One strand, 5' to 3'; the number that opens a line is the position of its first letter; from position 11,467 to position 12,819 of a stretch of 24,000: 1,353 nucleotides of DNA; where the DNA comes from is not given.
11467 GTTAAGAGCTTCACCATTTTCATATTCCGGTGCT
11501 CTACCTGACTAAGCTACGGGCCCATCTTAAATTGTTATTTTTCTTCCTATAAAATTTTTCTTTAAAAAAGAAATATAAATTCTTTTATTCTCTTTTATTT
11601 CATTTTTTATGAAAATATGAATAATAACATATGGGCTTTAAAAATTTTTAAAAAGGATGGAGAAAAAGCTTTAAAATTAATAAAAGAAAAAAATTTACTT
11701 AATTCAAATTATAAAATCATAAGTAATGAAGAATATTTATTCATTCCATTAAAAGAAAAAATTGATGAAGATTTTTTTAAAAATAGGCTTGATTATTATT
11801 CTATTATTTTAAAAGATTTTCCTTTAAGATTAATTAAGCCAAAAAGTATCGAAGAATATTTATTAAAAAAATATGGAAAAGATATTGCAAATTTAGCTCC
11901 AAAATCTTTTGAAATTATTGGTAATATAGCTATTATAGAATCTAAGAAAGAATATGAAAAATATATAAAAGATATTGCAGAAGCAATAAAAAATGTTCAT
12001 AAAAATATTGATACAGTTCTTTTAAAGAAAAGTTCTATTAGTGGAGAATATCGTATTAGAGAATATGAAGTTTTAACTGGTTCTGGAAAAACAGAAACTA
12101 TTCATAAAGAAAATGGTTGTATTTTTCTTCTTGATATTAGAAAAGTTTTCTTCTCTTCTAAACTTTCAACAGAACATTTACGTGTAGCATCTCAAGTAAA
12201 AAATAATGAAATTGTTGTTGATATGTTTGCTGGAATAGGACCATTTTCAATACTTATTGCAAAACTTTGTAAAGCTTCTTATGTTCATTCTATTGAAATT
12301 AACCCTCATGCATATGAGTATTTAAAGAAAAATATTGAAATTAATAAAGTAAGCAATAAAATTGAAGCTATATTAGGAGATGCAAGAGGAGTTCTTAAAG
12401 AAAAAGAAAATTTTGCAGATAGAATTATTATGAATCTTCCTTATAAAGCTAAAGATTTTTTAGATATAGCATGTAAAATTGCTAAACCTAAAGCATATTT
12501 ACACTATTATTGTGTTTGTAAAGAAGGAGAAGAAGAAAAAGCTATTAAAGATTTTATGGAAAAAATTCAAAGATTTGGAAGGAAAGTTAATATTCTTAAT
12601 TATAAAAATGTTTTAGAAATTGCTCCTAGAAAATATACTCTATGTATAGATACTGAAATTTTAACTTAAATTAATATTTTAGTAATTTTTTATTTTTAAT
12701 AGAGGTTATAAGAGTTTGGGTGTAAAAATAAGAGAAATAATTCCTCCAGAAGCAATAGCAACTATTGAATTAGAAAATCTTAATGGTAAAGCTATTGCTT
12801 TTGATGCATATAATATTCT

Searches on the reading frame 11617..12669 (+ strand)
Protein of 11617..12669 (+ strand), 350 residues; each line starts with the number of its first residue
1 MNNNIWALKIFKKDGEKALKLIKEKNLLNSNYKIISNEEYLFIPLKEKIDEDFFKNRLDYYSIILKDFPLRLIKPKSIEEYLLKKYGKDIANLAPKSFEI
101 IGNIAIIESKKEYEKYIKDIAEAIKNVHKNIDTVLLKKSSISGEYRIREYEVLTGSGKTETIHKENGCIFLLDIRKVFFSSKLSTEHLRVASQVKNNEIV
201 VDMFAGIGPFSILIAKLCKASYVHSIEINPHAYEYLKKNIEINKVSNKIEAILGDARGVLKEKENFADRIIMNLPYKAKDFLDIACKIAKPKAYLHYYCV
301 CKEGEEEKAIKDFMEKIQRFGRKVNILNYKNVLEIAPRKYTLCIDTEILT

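Call 10: search_protein_families(library=pfam, proteins=[window:11617-12669:+])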
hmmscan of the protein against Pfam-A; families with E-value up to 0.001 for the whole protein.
window:11617-12669:+ (350 aa): 12 families
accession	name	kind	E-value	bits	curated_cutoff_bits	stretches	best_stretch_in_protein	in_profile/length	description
PF02475.24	TRM5-TYW2_MTfase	-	7.2e-55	185.8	28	1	161-319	1-158/164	TRM5/TYW2 methyltransferase domain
PF25133.1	TYW2_N_2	-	5.1e-19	68.6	27.7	1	78-157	1-78/79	TYW2 N-terminal domain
PF18093.7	Trm5_N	-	6.1e-12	45.6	22.7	1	7-51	1-45/47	tRNA methyltransferase 5 N-terminal domain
PF05175.20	MTS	-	7e-08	32.7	23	1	185-280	24-112/170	Methyltransferase small domain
PF09445.16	Methyltransf_15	-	1.8e-07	31.3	22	1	198-275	2-80/165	RNA cap guanine-N2 methyltransferase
PF03602.21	Cons_hypoth95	-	2.8e-07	30.8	24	1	195-318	40-166/182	Conserved hypothetical protein 95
PF02005.22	TRM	-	2.3e-06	27.5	27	1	195-296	48-150/376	N2,N2-dimethylguanosine tRNA methyltransferase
PF06325.19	PrmA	-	1.5e-05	25.1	22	1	192-295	157-256/296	Ribosomal protein L11 methyltransferase (PrmA)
PF12847.13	Methyltransf_18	-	3.2e-05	24.4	27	1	189-271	7-87/151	Methyltransferase domain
PF13847.12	Methyltransf_31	-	9.1e-05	22.6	27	1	196-300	3-112/145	Methyltransferase domain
PF00398.26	RrnaAD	-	0.0003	20.4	24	0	190-278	24-111/263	Ribosomal RNA adenine dimethylase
PF13649.12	Methyltransf_25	-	0.00047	21.2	27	0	200-273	1-71/97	Methyltransferase domain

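Call 11: find_encoding_contigs(protein=window:11617-12669:+, flank=10000, max_places=6)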
Protein window:11617-12669:+ (350 aa): 5 contigs read that carry it; 4 places shown.
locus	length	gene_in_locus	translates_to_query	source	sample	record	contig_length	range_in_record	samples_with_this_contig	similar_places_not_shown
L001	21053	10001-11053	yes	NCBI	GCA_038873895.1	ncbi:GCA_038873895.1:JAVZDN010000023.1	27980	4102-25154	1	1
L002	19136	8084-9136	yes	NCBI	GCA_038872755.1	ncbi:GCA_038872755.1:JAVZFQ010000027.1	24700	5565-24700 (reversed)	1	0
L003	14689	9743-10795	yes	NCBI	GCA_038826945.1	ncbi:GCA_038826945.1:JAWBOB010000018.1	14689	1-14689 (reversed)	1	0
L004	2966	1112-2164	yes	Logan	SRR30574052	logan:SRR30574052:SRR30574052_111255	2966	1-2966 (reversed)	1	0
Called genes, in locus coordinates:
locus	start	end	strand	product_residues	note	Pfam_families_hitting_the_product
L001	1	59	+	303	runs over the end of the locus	PF02633:Creatininase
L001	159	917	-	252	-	PF13175:AAA_15 (faint), PF00005:ABC_tran, PF09818:ABC_ATPase (faint), PF13304:AAA_21 (faint)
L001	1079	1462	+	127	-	PF16867:DMSP_lyase (weak), PF02311:AraC_binding, PF07883:Cupin_2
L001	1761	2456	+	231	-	PF01902:Diphthami_syn_2_N, PF28410:Diphthami_syn_2_C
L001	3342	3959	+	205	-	-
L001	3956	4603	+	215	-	-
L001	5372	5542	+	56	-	-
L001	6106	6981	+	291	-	PF00432:Prenyltrans (weak), PF05817:Ribophorin_II (faint), PF00432:Prenyltrans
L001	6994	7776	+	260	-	PF19538:DUF6062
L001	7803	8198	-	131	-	PF14464:Prok-JAB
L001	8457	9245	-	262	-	-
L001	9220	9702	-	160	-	-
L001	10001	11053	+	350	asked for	PF18093:Trm5_N, PF25133:TYW2_N_2, PF02475:TRM5-TYW2_MTfase, PF02005:TRM (weak), PF03602:Cons_hypoth95 (weak), PF05175:MTS (weak), PF06325:PrmA (weak), PF12847:Methyltransf_18 (weak), +1 more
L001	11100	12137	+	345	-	PF00752:XPG_N, PF00867:XPG_I, PF01367:5_3_exonuc (weak)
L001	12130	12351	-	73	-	-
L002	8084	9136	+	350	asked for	PF18093:Trm5_N, PF25133:TYW2_N_2, PF02475:TRM5-TYW2_MTfase, PF02005:TRM (weak), PF03602:Cons_hypoth95 (weak), PF05175:MTS (weak), PF06325:PrmA (weak), PF12847:Methyltransf_18 (weak), +1 more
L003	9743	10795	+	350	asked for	PF18093:Trm5_N, PF25133:TYW2_N_2, PF02475:TRM5-TYW2_MTfase, PF02005:TRM (weak), PF03602:Cons_hypoth95 (weak), PF05175:MTS (weak), PF06325:PrmA (weak), PF12847:Methyltransf_18 (weak), +1 more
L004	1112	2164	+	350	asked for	PF18093:Trm5_N, PF25133:TYW2_N_2, PF02475:TRM5-TYW2_MTfase, PF02005:TRM (weak), PF03602:Cons_hypoth95 (weak), PF05175:MTS (weak), PF06325:PrmA (weak), PF12847:Methyltransf_18 (weak), +1 more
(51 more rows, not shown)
